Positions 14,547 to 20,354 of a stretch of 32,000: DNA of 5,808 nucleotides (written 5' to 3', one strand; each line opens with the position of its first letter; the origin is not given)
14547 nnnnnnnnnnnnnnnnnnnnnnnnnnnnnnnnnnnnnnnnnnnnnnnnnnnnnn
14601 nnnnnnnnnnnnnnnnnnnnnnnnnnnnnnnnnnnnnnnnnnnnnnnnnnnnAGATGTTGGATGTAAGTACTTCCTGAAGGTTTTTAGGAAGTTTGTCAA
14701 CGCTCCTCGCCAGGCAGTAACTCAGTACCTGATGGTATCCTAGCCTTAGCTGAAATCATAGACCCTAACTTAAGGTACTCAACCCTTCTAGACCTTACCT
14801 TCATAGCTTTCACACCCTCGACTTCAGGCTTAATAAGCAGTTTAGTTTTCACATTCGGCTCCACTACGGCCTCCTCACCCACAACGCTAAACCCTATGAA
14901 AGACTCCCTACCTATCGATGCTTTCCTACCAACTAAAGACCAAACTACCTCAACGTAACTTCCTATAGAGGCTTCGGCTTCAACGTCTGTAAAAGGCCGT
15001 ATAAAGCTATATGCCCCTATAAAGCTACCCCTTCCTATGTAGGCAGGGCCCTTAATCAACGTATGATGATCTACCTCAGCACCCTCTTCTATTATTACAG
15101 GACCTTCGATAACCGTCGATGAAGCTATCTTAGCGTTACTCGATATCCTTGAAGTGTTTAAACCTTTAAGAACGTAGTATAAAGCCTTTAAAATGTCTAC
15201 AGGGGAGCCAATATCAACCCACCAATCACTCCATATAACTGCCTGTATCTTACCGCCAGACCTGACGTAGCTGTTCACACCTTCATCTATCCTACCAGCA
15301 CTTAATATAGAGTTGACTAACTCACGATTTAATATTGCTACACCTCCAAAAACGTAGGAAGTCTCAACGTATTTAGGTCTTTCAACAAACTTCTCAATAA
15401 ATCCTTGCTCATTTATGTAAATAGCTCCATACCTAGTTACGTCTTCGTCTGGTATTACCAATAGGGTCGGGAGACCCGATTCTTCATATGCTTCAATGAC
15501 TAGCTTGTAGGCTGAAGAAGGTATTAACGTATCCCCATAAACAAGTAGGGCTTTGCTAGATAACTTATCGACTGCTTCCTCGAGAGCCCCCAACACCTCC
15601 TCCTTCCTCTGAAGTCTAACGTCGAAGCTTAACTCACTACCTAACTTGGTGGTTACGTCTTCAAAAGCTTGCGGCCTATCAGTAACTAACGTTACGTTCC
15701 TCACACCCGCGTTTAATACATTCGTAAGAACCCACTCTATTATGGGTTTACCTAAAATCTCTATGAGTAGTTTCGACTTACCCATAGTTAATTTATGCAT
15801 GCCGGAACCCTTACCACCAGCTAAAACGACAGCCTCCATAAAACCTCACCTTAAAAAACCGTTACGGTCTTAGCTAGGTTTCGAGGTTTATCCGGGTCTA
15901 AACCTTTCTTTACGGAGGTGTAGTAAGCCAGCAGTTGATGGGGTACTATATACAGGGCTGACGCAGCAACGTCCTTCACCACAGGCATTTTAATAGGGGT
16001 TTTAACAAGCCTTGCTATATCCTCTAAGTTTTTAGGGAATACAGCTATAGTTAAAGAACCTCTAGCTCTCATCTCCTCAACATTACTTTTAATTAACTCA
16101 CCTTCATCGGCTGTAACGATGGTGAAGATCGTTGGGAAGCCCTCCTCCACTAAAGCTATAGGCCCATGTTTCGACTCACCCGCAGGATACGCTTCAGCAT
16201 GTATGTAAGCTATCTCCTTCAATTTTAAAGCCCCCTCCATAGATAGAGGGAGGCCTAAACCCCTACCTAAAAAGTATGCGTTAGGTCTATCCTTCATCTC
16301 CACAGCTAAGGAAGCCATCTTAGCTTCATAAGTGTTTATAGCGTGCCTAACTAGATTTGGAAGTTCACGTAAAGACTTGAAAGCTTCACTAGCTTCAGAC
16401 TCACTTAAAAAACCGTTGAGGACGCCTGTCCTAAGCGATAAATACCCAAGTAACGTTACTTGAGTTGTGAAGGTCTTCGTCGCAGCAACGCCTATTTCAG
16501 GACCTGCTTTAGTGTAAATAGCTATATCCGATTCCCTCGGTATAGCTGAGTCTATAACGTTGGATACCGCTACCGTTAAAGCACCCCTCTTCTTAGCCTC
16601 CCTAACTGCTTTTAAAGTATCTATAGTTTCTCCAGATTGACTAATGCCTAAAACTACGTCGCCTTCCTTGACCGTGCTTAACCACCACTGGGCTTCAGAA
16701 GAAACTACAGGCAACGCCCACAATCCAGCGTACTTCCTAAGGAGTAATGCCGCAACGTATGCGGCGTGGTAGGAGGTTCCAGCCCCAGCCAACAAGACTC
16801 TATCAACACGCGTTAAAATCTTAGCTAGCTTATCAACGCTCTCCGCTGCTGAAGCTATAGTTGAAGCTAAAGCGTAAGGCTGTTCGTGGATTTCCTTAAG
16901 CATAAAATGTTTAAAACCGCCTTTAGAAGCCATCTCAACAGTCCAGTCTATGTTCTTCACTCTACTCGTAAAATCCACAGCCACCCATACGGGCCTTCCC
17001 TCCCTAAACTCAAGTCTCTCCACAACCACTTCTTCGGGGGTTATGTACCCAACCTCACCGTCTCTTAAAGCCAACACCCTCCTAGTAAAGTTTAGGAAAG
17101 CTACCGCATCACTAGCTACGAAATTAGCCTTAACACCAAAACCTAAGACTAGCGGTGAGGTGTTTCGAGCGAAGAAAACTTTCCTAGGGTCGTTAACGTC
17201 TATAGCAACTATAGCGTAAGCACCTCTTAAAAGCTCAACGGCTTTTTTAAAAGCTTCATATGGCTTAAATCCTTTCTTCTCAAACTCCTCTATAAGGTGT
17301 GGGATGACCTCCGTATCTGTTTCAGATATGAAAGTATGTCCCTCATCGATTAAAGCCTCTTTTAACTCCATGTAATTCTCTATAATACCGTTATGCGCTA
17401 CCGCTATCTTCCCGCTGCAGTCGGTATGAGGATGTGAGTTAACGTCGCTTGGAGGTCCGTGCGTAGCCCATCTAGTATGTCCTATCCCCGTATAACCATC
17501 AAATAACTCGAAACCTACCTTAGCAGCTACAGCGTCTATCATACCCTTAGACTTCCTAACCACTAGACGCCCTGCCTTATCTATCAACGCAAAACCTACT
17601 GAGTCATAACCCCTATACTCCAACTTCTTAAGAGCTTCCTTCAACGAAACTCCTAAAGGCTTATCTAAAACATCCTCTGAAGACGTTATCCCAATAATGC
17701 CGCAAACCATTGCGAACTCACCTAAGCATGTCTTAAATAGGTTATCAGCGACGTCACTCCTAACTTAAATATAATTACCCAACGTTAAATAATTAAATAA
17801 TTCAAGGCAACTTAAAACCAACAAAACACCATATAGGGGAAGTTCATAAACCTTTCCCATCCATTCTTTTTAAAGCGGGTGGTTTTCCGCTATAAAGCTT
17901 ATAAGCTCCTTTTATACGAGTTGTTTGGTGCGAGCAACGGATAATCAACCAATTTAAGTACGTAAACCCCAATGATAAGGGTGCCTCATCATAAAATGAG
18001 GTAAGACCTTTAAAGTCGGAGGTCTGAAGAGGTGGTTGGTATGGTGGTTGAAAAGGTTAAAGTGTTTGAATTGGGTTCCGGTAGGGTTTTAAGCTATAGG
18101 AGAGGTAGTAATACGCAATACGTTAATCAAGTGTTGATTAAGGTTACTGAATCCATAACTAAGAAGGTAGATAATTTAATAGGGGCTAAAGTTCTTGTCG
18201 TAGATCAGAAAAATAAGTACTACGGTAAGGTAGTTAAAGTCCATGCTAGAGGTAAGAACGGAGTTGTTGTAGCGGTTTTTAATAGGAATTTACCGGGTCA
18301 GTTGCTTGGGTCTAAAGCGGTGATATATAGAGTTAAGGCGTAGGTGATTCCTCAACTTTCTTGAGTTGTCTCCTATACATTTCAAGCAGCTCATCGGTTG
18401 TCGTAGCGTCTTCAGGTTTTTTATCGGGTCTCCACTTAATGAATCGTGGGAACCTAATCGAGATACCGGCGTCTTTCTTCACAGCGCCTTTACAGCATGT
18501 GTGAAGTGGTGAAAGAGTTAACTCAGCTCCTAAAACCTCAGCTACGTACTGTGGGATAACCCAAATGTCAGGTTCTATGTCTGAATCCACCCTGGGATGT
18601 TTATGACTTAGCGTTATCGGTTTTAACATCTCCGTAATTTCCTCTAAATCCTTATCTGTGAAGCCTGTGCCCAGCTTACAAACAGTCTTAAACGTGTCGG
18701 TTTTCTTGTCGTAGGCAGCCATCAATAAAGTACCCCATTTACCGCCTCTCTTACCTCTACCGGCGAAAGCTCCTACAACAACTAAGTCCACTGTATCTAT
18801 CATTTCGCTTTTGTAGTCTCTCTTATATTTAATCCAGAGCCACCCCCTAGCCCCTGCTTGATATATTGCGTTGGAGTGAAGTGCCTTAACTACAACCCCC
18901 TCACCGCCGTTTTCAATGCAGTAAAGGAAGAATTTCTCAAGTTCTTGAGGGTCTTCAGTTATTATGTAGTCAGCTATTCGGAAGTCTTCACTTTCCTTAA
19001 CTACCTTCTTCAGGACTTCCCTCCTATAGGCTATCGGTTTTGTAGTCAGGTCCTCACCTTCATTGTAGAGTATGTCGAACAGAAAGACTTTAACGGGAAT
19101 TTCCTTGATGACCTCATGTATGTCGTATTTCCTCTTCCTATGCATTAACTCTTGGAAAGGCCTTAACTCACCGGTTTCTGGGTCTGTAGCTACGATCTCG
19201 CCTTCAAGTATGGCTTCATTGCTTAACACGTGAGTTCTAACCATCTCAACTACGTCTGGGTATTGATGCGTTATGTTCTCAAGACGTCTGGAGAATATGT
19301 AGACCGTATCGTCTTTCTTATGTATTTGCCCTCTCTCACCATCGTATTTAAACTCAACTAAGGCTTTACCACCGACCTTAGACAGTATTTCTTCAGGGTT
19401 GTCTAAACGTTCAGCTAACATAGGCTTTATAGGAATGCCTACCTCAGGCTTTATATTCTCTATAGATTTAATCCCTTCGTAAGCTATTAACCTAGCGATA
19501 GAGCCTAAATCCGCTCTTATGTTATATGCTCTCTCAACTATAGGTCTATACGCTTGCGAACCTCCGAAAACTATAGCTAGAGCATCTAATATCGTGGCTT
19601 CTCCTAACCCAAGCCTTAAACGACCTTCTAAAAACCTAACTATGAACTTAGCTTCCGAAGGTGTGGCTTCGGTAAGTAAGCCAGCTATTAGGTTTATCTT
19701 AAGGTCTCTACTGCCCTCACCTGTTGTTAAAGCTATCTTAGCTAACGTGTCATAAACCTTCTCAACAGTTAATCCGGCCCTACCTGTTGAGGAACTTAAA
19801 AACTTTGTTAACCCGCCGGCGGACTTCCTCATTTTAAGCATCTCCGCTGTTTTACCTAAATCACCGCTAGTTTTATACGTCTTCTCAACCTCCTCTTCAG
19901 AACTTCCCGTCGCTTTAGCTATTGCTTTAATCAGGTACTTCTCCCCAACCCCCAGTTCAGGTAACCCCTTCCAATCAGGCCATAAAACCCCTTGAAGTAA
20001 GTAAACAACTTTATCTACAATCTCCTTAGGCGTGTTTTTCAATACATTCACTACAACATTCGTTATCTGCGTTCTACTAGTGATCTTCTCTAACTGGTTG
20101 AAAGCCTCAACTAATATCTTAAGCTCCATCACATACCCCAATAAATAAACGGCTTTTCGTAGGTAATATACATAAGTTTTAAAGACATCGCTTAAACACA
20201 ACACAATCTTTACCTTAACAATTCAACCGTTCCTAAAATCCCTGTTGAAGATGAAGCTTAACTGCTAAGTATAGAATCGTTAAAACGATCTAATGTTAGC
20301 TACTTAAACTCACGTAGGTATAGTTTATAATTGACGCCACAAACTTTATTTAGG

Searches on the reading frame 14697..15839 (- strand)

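Call 14: search_protein_families(library=pfam, proteins=[window:14697-15839:-], max_evalue=0.001)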
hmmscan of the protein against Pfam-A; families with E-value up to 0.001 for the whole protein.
window:14697-15839:- (380 aa): 6 families
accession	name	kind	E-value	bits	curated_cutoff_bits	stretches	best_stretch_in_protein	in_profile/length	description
PF00483.29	NTP_transferase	-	1.9e-24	87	21.2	1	3-222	2-241/245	Nucleotidyl transferase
PF12804.13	NTP_transf_3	-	8.8e-13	49.2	27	1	3-130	1-123/160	MobA-like NTP transferase domain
PF00132.30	Hexapep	-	1.2e-12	47.4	27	0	266-298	2-34/36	Bacterial transferase hexapeptide (six repeats)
PF25084.1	LbH_EIF2B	-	2.1e-08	34.6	54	1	234-330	8-103/105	EIF2B subunit epsilon LbH domain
PF02348.25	CTP_transf_3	-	2.7e-06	27.8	22.6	1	22-122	15-118/217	Cytidylyltransferase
PF01128.25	IspD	-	8.8e-05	22.8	27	1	2-222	2-218/221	2-C-methyl-D-erythritol 4-phosphate cytidylyltransferase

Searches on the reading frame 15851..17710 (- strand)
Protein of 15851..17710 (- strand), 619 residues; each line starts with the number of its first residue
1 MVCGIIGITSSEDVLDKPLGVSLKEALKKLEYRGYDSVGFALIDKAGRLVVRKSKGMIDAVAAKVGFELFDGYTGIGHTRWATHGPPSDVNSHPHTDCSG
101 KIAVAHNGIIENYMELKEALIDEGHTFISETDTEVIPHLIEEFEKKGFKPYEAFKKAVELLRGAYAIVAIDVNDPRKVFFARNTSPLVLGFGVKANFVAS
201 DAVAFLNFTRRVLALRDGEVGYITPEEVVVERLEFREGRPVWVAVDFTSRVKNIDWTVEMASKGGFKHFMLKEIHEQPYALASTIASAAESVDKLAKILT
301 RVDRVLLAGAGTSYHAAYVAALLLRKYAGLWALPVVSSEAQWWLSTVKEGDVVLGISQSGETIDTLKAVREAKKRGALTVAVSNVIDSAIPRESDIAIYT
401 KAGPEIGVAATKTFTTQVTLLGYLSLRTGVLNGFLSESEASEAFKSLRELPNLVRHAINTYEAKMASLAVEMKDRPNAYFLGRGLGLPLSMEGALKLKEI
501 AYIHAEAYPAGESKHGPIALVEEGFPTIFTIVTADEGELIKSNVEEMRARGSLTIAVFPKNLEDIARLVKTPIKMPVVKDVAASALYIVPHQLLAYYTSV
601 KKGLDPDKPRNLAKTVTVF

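Call 14: search_protein_families(library=pfam, proteins=[window:15851-17710:-], max_evalue=0.001)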
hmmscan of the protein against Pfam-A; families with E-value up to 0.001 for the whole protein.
window:15851-17710:- (619 aa): 4 families
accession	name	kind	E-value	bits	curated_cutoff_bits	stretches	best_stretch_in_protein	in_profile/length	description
PF01380.27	SIS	-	1.7e-42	144.8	25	2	299-422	2-126/131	SIS domain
PF13522.11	GATase_6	-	1.7e-21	77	27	1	69-191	7-120/130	Glutamine amidotransferase domain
PF13537.11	GATase_7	-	7.5e-16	58.7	25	1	92-206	13-122/123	Glutamine amidotransferase domain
PF13580.11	SIS_2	-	6.3e-05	23.5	27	1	345-383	99-137/138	SIS domain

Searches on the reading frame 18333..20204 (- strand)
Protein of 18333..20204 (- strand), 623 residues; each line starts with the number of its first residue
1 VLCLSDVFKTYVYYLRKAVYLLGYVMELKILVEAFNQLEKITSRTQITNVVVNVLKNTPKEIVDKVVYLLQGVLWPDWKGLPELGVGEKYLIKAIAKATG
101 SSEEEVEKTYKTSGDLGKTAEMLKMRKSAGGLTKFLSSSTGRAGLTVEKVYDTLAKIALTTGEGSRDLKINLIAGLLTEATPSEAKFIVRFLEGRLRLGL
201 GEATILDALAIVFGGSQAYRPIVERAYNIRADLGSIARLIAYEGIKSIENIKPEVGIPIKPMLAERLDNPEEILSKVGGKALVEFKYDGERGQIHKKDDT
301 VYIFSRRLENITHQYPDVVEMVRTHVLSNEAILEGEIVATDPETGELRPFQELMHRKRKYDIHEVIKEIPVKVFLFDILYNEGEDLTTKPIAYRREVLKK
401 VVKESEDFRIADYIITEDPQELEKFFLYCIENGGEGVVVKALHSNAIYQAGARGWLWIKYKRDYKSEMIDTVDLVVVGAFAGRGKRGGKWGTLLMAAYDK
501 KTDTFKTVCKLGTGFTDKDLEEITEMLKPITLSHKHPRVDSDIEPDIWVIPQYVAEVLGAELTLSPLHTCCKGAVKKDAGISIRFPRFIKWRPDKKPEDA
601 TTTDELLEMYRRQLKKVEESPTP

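Call 14: search_protein_families(library=pfam, proteins=[window:18333-20204:-], max_evalue=0.001)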
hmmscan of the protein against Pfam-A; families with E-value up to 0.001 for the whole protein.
window:18333-20204:- (623 aa): 4 families
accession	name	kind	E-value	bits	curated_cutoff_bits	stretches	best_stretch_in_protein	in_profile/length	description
PF01068.26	DNA_ligase_A_M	-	4.6e-62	209.8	26.2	1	261-461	1-204/204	ATP dependent DNA ligase domain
PF04675.19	DNA_ligase_A_N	-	2.6e-45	155.1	24.6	1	30-210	4-174/174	DNA ligase N terminus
PF04679.21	DNA_ligase_A_C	-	6.7e-23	81.4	27.5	1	486-595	1-94/94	ATP dependent DNA ligase C terminal region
PF09414.15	RNA_ligase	-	1.7e-05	25.5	27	1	282-449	4-162/171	RNA ligase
